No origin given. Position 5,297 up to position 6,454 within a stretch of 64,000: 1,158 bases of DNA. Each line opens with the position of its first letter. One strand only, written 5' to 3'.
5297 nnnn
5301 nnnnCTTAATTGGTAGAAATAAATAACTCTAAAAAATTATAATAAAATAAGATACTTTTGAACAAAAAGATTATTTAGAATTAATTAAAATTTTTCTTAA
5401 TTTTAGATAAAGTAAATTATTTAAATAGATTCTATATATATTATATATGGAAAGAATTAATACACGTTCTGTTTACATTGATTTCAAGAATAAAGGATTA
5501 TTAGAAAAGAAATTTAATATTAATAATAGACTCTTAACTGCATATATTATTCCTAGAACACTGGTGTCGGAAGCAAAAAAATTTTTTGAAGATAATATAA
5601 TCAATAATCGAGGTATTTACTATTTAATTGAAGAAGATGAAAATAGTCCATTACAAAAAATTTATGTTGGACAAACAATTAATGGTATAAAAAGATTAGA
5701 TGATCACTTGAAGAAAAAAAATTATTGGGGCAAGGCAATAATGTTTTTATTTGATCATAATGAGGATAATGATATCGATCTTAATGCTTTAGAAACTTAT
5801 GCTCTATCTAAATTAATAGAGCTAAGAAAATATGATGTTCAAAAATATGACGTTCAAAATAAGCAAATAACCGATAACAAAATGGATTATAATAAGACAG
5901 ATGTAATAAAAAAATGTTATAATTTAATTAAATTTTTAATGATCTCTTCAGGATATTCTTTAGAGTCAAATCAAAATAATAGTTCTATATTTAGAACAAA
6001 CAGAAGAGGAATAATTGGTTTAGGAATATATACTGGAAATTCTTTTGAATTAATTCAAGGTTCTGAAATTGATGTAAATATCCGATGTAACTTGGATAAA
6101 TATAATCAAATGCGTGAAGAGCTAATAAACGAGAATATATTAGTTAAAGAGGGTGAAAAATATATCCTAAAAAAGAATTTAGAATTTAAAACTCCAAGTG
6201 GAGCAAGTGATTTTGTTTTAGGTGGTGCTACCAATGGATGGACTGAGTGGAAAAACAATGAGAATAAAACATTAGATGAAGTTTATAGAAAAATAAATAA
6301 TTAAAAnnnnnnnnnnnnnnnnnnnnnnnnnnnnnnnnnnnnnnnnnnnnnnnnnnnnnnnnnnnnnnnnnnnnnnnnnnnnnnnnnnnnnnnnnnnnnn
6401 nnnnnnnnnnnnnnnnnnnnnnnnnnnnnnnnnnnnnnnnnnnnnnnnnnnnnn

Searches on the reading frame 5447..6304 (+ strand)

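Call 15: search_protein_families(library=pfam, proteins=[window:5447-6304:+], max_evalue=0.001)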
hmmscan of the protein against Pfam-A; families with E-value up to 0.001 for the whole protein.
window:5447-6304:+ (285 aa): 1 family
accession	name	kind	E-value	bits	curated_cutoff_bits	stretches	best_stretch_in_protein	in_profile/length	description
PF14267.11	DUF4357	-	6.9e-20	71.2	38.4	1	223-276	1-54/54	Domain of unknown function (DUF4357)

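Call 60: search_protein_families(library=padloc, proteins=[window:5447-6304:+], max_evalue=0.001)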
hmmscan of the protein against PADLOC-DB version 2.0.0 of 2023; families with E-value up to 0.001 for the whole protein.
window:5447-6304:+ (285 aa): 7 families
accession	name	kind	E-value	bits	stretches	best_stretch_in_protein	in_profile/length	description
PDLC04925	PDC-S14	-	5.4e-49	164.8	1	22-281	33-296/301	-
PDLC04923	PDC-S14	-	2.3e-34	116.9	1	23-280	42-310/320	-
PDLC04924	PDC-S14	-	8.9e-28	95.8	1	44-273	39-274/280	-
PDLC04922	PDC-S14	-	3.2e-22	77.2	2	31-139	29-123/305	-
PDLC04921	PDC-S14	-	4.3e-12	43.9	2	54-99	48-94/280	-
PDLC05040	PDC-S57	-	2.9e-09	35.1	1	224-281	169-225/229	-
PDLC02190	DUF3780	-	8.1e-07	26.5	1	219-279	295-355/361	-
